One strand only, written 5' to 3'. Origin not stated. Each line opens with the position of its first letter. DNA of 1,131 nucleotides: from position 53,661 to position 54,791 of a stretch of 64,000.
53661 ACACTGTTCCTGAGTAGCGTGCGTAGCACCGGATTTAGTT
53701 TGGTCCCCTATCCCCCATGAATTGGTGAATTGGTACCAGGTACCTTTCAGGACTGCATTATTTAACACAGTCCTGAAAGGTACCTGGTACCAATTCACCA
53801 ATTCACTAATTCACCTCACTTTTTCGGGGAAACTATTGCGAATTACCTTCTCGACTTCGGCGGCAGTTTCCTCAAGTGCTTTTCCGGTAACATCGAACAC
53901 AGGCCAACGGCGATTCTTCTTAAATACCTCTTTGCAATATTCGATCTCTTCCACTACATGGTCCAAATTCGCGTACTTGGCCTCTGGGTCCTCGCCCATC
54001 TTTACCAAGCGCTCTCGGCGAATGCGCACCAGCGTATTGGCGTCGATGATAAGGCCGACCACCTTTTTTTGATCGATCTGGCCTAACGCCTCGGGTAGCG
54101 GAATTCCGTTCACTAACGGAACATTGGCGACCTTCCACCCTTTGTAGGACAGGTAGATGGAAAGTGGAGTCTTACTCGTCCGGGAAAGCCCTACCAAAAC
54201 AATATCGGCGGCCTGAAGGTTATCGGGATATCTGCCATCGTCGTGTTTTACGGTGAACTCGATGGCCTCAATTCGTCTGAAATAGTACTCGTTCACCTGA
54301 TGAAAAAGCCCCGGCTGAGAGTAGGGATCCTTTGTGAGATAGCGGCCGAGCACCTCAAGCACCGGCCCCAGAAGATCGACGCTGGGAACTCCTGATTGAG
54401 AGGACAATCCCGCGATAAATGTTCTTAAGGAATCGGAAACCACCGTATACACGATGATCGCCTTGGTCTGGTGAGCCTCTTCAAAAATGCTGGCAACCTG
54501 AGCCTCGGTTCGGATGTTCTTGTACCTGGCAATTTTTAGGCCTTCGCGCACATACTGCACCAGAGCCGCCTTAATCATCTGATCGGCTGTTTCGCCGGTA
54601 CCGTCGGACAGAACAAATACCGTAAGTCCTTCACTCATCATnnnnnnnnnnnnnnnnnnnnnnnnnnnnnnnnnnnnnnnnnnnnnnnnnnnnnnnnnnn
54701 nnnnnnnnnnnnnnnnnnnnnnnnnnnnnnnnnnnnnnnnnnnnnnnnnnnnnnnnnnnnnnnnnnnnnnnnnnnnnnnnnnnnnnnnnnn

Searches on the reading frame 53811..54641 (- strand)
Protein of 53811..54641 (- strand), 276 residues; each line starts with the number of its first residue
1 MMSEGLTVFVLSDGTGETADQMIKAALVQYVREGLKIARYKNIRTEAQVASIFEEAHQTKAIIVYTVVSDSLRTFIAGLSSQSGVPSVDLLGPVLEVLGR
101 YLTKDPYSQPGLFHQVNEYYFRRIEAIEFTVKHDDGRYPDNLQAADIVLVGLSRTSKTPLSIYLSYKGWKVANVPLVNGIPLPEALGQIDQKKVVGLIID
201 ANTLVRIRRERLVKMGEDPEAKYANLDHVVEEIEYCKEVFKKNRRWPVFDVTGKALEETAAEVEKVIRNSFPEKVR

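Call 8: search_protein_families(library=pfam, proteins=[window:53811-54641:-])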
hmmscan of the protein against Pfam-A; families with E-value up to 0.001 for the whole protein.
window:53811-54641:- (276 aa): 1 family
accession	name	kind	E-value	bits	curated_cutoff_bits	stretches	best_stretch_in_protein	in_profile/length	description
PF03618.20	Kinase-PPPase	-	1.8e-92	310.1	23.5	1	8-263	1-255/256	Kinase/pyrophosphorylase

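Call 9: find_encoding_contigs(protein=window:53814-54641:-, flank=3000, max_places=10)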
Protein window:53814-54641:- (276 aa): no gene with exactly this product is on record in the collection.

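Call 21: find_homologous_proteins(query=window:53814-54641:-, max_evalue=1e-40)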
Query window:53814-54641:- (276 aa): 6823 proteins with E <= 1e-40 among 8000 candidates; the best 120 are listed.
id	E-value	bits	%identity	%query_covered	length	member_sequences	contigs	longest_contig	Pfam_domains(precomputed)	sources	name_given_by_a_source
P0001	9.7e-177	604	100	100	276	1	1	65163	PF03618.21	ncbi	-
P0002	4.8e-176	601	100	100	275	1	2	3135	PF03618.21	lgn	-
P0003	3.8e-158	543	89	99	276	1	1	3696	PF03618.21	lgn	-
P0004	5.3e-158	542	88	99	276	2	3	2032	PF03618.21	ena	-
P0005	2.0e-157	540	88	99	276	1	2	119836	PF03618.21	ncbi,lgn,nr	ncbi:MAG: kinase/pyrophosphorylase [Deltaproteobacteria bacterium]|nr:kinase/pyrophosphorylase [Delt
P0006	3.3e-157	540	87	100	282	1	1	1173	PF03618.21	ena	-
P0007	5.4e-157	539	86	99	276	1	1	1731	PF03618.21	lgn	-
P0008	7.9e-155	532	86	99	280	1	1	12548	PF03618.21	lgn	-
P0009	1.1e-154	531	88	99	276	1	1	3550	PF03618.21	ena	-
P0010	2.7e-144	497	81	98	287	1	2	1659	PF03618.21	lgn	-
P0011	2.5e-143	494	78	99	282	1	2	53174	PF03618.21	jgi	jgi:regulator of PEP synthase PpsR (kinase-PPPase family)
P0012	2.9e-143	494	80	99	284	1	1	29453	PF03618.21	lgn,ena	-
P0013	4.5e-143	493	79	99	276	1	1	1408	PF03618.21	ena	-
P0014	7.9e-143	493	80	99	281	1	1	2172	PF03618.21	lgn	-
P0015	1.9e-142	491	79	98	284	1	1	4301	PF03618.21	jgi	jgi:[pyruvate, water dikinase]-phosphate phosphotransferase / [pyruvate, water dikinase] kinase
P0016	3.9e-142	490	79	99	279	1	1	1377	PF03618.21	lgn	-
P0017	2.6e-141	488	79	99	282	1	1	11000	PF03618.21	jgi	jgi:regulator of PEP synthase PpsR (kinase-PPPase family)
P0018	5.1e-141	487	78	97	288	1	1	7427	PF03618.21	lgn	-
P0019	1.1e-140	485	78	99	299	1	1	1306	PF03618.21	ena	-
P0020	1.4e-140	485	77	99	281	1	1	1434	PF03618.21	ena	-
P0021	1.6e-140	485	77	98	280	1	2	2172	PF03618.21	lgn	-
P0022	9.0e-140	483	78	98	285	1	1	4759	PF03618.21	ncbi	-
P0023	2.0e-139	481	77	99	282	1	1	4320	PF03618.21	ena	-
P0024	3.1e-139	481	77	99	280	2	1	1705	PF03618.21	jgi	-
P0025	5.5e-139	480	77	99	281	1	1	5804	PF03618.21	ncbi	-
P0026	6.3e-139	480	77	99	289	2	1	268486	PF03618.21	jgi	-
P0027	8.1e-139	479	78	99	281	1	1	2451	PF03618.21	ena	-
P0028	8.4e-139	479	78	99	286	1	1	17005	PF03618.21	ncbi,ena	-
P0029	1.2e-138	479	76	100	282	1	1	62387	PF03618.21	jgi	-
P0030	1.4e-138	479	76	99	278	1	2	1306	PF03618.21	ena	-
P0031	3.4e-138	477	77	98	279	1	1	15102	PF03618.21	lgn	-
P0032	6.0e-138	477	78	98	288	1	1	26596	PF03618.21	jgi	-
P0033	7.2e-138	476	78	99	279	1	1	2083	PF03618.21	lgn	-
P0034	9.9e-138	476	77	97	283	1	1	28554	PF03618.21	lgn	-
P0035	1.1e-137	476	78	98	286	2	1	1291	PF03618.21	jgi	-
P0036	1.2e-137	476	76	99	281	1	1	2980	PF03618.21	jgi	jgi:[pyruvate, water dikinase]-phosphate phosphotransferase / [pyruvate, water dikinase] kinase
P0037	1.8e-137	475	77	98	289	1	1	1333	PF03618.21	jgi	jgi:[pyruvate, water dikinase]-phosphate phosphotransferase / [pyruvate, water dikinase] kinase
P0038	1.9e-137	475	78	97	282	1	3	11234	PF03618.21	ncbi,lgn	-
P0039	2.3e-137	475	77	99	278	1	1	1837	PF03618.21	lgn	-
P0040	2.8e-137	474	77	98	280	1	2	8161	PF03618.21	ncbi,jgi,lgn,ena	jgi:regulator of PEP synthase PpsR (kinase-PPPase family)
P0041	6.6e-137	473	78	99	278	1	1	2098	PF03618.21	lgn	-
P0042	7.7e-137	473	77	98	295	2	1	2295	PF03618.21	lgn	-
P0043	1.0e-136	473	75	99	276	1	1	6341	PF03618.21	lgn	-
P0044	1.4e-136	472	77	98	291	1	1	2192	PF03618.21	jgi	-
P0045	1.5e-136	472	78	98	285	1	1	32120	PF03618.21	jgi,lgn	-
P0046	1.6e-136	472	77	98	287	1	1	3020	PF03618.21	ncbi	-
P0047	2.4e-136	471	76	99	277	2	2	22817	PF03618.21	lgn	-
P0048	2.5e-136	471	77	97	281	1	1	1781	PF03618.21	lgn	-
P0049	2.6e-136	471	77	97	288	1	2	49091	PF03618.21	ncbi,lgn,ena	-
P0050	4.5e-136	470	76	99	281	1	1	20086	PF03618.21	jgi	jgi:[pyruvate, water dikinase]-phosphate phosphotransferase / [pyruvate, water dikinase] kinase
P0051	1.1e-135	469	74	99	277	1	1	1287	PF03618.21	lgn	-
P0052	1.2e-135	469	76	97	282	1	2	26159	PF03618.21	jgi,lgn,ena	-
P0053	1.2e-135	469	76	99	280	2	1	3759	PF03618.21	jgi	-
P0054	1.3e-135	469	77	99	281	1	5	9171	PF03618.21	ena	-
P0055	1.5e-135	469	77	98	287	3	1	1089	PF03618.21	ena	-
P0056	2.1e-135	468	78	99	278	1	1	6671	PF03618.21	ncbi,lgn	-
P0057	2.6e-135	468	75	99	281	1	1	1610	PF03618.21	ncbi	-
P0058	6.1e-135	467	75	98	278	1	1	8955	PF03618.21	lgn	-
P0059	9.8e-135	466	75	99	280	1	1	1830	PF03618.21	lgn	-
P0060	1.1e-134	466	75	99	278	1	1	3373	PF03618.21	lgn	-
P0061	1.1e-134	466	75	99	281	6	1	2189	PF03618.21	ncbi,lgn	-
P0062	1.2e-134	466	76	98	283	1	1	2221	PF03618.21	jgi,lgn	-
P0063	1.5e-134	465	77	97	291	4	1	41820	PF03618.21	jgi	-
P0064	1.5e-134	465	77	97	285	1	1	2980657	PF03618.21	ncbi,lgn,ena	-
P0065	1.9e-134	465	76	99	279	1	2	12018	PF03618.21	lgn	-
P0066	2.0e-134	465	76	99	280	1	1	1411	PF03618.21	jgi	jgi:[pyruvate, water dikinase]-phosphate phosphotransferase / [pyruvate, water dikinase] kinase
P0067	5.2e-134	464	75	99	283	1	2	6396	PF03618.21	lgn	-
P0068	6.1e-134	463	75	97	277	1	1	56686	PF03618.21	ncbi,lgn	-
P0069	7.7e-134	463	74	99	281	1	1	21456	PF03618.21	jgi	jgi:[pyruvate, water dikinase]-phosphate phosphotransferase / [pyruvate, water dikinase] kinase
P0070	1.7e-133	462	74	97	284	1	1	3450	PF03618.21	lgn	-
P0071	1.8e-133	462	76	97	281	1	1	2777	PF03618.21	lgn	-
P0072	2.8e-133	461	76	99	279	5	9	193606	PF03618.21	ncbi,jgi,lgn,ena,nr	ncbi:MAG: kinase/pyrophosphorylase [Proteobacteria bacterium]|jgi:[pyruvate, water dikinase]-phospha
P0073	4.7e-133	461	75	99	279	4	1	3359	PF03618.21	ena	-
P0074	9.6e-133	460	76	99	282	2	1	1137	PF03618.21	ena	-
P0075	1.9e-132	459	75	99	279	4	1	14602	PF03618.21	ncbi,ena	-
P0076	2.8e-132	458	75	98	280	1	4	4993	PF03618.21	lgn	-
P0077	3.1e-132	458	75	98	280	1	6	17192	PF03618.21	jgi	jgi:regulator of PEP synthase PpsR (kinase-PPPase family)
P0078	4.0e-132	457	74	99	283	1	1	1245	PF03618.21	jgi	jgi:regulator of PEP synthase PpsR (kinase-PPPase family)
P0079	5.7e-132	457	74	97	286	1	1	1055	PF03618.21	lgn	-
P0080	6.7e-132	457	75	97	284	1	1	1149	PF03618.21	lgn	-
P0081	2.1e-131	455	73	99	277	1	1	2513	PF03618.21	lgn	-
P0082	3.4e-131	454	74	98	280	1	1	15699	PF03618.21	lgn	-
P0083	6.9e-131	453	73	99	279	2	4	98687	PF03618.21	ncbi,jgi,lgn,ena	jgi:regulator of PEP synthase PpsR (kinase-PPPase family)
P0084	7.9e-131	453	75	98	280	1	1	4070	PF03618.21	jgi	jgi:regulator of PEP synthase PpsR (kinase-PPPase family)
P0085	1.1e-130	453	73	99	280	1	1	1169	PF03618.21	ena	-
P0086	1.2e-130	453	73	99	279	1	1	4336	PF03618.21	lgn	-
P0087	1.5e-130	452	75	98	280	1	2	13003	PF03618.21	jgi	jgi:regulator of PEP synthase PpsR (kinase-PPPase family)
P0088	1.6e-130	452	73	99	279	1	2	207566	PF03618.21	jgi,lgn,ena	-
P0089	2.0e-130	452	73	99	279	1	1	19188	PF03618.21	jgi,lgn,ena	jgi:regulator of PEP synthase PpsR (kinase-PPPase family)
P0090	2.5e-130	452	73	99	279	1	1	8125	PF03618.21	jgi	jgi:[pyruvate, water dikinase]-phosphate phosphotransferase / [pyruvate, water dikinase] kinase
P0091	3.6e-130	451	73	99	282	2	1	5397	PF03618.21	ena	-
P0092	5.5e-130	450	74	96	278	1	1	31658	PF03618.21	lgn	-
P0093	6.3e-130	450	74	97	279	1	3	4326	PF03618.21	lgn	-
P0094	7.1e-130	450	73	99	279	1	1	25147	PF03618.21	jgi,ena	jgi:hypothetical protein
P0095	7.3e-130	450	73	99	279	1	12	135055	PF03618.21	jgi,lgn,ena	jgi:hypothetical protein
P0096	7.6e-130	450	74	99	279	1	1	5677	PF03618.21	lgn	-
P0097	8.8e-130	450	74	97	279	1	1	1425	PF03618.21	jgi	-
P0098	9.4e-130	450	73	99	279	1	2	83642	PF03618.21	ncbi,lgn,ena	-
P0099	1.7e-129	449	72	100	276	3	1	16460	PF03618.21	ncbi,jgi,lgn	-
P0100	2.6e-129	448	73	99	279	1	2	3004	PF03618.21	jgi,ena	jgi:regulator of PEP synthase PpsR (kinase-PPPase family)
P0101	2.7e-129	448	73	99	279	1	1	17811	PF03618.21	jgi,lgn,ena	jgi:regulator of PEP synthase PpsR (kinase-PPPase family)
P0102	1.7e-128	446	72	100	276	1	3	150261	PF03618.21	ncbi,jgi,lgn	jgi:regulator of PEP synthase PpsR (kinase-PPPase family)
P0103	5.6e-128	444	71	99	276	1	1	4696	PF03618.21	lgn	-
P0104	6.3e-128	444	71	99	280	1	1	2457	PF03618.21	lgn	-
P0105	7.9e-128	443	72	99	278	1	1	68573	PF03618.21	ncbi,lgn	-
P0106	1.2e-127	443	72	99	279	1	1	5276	PF03618.21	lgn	-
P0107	1.7e-127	442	73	96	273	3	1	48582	PF03618.21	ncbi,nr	ncbi:MAG: kinase/pyrophosphorylase [Bdellovibrionales bacterium]|nr:kinase/pyrophosphorylase [Bdello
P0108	2.7e-127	442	72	99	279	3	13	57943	PF03618.21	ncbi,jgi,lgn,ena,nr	ncbi:MAG: kinase/pyrophosphorylase [Deltaproteobacteria bacterium]|nr:kinase/pyrophosphorylase [Delt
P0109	2.7e-126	438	71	97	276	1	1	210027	PF03618.21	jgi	jgi:[pyruvate, water dikinase]-phosphate phosphotransferase / [pyruvate, water dikinase] kinase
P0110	1.1e-125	436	70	98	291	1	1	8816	PF03618.21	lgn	-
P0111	1.4e-125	436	73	99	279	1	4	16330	PF03618.21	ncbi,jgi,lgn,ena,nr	ncbi:MAG: kinase/pyrophosphorylase [Deltaproteobacteria bacterium]|nr:kinase/pyrophosphorylase [Delt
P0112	1.9e-125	436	72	99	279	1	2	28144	PF03618.21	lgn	-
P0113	2.6e-125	435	73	99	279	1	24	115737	PF03618.21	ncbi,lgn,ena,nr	ncbi:MAG: kinase/pyrophosphorylase [Proteobacteria bacterium]|nr:kinase/pyrophosphorylase [Pseudomon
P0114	2.8e-125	435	73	99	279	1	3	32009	PF03618.21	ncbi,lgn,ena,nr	ncbi:MAG: kinase/pyrophosphorylase [Bdellovibrionales bacterium]|nr:kinase/pyrophosphorylase [Bdello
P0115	2.9e-125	435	73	99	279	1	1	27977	PF03618.21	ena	-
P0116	6.1e-125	434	72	100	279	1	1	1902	PF03618.21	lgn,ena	-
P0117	9.1e-125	433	72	99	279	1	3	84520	PF03618.21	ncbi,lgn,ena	-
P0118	1.0e-124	433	70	99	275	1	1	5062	PF03618.21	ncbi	-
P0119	1.1e-124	433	72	99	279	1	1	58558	PF03618.21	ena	-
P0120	4.6e-124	431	69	99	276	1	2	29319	PF03618.21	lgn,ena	-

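Call 22: find_encoding_contigs(protein=P0001, flank=2500, max_places=3)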
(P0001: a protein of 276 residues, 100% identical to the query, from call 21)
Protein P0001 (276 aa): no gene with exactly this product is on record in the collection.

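Call 23: find_encoding_contigs(protein=P0005, flank=4000, max_places=3)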
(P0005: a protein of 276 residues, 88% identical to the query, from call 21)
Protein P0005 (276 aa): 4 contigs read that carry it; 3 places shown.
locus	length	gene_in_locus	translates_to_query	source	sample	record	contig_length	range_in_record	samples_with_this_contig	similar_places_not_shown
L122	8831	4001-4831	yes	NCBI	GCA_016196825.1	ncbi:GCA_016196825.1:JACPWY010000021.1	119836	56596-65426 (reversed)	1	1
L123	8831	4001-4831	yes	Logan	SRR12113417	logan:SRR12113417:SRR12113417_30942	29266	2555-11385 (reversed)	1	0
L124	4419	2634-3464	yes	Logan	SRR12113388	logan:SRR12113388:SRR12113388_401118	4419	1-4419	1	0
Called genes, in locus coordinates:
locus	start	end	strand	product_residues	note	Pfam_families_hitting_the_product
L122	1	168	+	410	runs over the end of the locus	PF00109:ketoacyl-synt, PF02801:Ketoacyl-synt_C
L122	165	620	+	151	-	PF02502:LacAB_rpiB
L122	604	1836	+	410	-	PF00464:SHMT, PF00155:Aminotran_1_2, PF01212:Beta_elim_lyase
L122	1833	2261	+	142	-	PF01029:NusB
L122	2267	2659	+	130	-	-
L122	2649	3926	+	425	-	PF19275:HflX_C (faint), PF13167:GTP-bdg_N, PF16360:GTP-bdg_M, PF01926:MMR_HSR1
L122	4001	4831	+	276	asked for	PF03618:Kinase-PPPase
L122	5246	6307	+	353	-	PF28316:Lsa36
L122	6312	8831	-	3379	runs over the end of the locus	-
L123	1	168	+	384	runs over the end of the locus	PF00109:ketoacyl-synt, PF02801:Ketoacyl-synt_C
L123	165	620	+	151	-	PF02502:LacAB_rpiB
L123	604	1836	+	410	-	PF00464:SHMT, PF00155:Aminotran_1_2, PF01212:Beta_elim_lyase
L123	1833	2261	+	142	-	PF01029:NusB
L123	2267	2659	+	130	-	-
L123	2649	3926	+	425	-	PF19275:HflX_C (faint), PF13167:GTP-bdg_N, PF16360:GTP-bdg_M, PF01926:MMR_HSR1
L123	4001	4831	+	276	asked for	PF03618:Kinase-PPPase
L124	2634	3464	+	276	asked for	PF03618:Kinase-PPPase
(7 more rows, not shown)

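Call 24: find_encoding_contigs(protein=P0002, flank=2500, max_places=3)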
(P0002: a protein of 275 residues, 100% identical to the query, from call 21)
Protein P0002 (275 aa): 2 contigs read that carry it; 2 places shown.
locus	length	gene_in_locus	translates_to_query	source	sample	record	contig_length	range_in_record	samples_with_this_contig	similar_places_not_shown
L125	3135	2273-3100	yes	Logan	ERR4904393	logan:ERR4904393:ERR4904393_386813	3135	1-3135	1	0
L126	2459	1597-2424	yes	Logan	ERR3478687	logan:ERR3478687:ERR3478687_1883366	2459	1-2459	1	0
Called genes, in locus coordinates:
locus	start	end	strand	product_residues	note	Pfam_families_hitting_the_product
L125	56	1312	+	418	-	PF13167:GTP-bdg_N, PF16360:GTP-bdg_M, PF01926:MMR_HSR1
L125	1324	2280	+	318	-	PF00389:2-Hacid_dh, PF02826:2-Hacid_dh_C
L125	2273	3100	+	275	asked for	PF03618:Kinase-PPPase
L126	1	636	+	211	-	?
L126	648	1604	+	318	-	PF00389:2-Hacid_dh, PF02826:2-Hacid_dh_C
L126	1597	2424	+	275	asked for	PF03618:Kinase-PPPase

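Call 31: find_encoding_contigs(protein=P0003, flank=3000, max_places=3)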
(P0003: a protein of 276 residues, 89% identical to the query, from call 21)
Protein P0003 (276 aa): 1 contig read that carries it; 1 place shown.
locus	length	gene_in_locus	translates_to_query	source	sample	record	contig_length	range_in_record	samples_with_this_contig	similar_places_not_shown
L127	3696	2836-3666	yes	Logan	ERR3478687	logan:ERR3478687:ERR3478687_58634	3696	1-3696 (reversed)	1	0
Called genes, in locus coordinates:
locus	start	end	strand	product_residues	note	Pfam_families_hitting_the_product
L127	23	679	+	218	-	PF00464:SHMT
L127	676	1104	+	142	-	PF01029:NusB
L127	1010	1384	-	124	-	-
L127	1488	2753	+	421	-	PF13167:GTP-bdg_N, PF16360:GTP-bdg_M, PF01926:MMR_HSR1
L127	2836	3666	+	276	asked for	PF03618:Kinase-PPPase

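Call 32: find_encoding_contigs(protein=P0008, flank=3000, max_places=3)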
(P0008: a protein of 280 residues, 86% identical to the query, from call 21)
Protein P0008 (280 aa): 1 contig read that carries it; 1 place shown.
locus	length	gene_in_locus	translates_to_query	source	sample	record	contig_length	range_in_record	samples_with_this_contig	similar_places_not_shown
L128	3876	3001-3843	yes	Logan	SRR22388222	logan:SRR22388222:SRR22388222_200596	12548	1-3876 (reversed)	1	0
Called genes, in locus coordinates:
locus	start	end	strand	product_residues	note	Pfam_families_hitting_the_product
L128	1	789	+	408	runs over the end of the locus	PF00464:SHMT, PF01212:Beta_elim_lyase (weak), PF00155:Aminotran_1_2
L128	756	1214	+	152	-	PF01029:NusB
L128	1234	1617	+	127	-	-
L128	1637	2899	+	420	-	PF13167:GTP-bdg_N, PF16360:GTP-bdg_M, PF01926:MMR_HSR1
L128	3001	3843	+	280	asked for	PF03618:Kinase-PPPase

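Call 33: find_encoding_contigs(protein=P0009, flank=3000, max_places=3)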
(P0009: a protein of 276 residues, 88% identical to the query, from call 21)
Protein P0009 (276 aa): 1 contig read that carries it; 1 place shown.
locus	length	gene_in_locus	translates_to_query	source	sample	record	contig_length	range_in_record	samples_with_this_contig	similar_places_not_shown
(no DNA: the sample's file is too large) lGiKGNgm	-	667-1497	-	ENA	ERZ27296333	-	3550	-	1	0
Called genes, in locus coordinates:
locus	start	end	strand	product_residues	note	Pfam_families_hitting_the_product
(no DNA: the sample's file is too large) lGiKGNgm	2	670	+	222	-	?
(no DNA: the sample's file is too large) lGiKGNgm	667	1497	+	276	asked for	PF03618:Kinase-PPPase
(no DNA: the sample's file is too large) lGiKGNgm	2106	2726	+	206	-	-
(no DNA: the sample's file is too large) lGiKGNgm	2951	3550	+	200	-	?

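Call 50: find_encoding_contigs(protein=P0004, flank=2000, max_places=4)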
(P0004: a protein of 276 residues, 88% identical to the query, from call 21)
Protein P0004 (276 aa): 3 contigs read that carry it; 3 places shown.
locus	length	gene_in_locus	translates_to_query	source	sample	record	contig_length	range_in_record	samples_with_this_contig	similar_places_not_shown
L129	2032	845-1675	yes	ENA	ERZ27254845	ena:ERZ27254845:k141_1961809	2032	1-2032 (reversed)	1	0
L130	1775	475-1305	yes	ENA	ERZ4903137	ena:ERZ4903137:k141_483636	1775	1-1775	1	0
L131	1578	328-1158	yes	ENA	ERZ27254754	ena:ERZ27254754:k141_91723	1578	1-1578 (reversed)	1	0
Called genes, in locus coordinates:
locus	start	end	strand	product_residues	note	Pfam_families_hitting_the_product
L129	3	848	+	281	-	?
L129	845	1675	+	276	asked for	PF03618:Kinase-PPPase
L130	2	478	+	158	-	?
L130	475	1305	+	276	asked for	PF03618:Kinase-PPPase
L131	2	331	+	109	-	?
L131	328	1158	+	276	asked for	PF03618:Kinase-PPPase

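Call 51: find_encoding_contigs(protein=P0012, flank=2500, max_places=3)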
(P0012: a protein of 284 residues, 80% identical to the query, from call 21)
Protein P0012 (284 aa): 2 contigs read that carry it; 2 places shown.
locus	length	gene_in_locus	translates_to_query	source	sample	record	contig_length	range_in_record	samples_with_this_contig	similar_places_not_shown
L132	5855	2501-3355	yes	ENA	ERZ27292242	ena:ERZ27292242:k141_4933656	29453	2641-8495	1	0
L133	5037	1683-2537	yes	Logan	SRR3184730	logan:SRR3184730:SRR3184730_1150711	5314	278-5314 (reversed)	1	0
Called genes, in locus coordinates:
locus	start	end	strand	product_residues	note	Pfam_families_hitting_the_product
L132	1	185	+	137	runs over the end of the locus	-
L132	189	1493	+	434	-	PF13167:GTP-bdg_N, PF16360:GTP-bdg_M, PF01926:MMR_HSR1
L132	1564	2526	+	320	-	PF00389:2-Hacid_dh, PF02826:2-Hacid_dh_C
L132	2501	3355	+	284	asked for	PF03618:Kinase-PPPase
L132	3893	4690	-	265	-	-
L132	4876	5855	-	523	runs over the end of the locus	-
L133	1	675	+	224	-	?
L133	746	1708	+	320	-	PF00389:2-Hacid_dh, PF02826:2-Hacid_dh_C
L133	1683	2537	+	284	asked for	PF03618:Kinase-PPPase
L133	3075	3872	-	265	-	-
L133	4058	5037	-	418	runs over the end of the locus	?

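Call 66: find_encoding_contigs(protein=P0011, flank=1500, max_places=2)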
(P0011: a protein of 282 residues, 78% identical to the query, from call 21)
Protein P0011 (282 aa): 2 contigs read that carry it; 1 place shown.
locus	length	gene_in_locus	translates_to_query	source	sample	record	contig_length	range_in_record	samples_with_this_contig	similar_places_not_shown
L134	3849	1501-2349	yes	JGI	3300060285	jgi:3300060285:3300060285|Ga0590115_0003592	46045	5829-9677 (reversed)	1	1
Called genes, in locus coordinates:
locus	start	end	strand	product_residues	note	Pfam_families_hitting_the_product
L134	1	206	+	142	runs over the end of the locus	-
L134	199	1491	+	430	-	PF13167:GTP-bdg_N, PF16360:GTP-bdg_M, PF01926:MMR_HSR1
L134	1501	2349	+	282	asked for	PF03618:Kinase-PPPase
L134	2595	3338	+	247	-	-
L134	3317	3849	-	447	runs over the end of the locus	-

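Call 67: find_encoding_contigs(protein=P0026, flank=1500, max_places=2)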
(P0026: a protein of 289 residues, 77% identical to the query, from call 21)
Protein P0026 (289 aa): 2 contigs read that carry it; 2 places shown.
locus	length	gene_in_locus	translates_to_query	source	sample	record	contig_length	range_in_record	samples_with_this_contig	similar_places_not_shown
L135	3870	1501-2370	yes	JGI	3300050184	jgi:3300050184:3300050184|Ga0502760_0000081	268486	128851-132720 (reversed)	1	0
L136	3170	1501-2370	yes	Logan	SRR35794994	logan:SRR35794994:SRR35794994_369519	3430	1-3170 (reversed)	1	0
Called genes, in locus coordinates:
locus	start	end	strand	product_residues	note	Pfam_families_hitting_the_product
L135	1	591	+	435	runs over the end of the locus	PF13167:GTP-bdg_N, PF16360:GTP-bdg_M, PF01926:MMR_HSR1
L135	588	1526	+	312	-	PF00389:2-Hacid_dh, PF02826:2-Hacid_dh_C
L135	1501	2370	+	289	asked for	PF03618:Kinase-PPPase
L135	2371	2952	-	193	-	-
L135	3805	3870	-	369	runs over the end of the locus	PF13946:DUF4214 (weak)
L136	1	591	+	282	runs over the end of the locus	?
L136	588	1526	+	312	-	PF00389:2-Hacid_dh, PF02826:2-Hacid_dh_C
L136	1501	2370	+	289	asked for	PF03618:Kinase-PPPase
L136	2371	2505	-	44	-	-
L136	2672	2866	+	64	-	-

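Call 68: find_encoding_contigs(protein=P0029, flank=1500, max_places=2)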
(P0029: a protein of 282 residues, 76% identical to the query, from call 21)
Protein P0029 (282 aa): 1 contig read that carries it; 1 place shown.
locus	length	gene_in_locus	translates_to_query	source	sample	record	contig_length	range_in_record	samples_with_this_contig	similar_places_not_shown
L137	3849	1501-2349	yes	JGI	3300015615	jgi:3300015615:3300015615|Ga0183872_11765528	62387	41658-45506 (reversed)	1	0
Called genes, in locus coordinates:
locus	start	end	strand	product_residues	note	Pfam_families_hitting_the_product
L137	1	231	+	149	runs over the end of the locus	-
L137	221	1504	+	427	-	PF13167:GTP-bdg_N, PF16360:GTP-bdg_M, PF01926:MMR_HSR1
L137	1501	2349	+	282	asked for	PF03618:Kinase-PPPase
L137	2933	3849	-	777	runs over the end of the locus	-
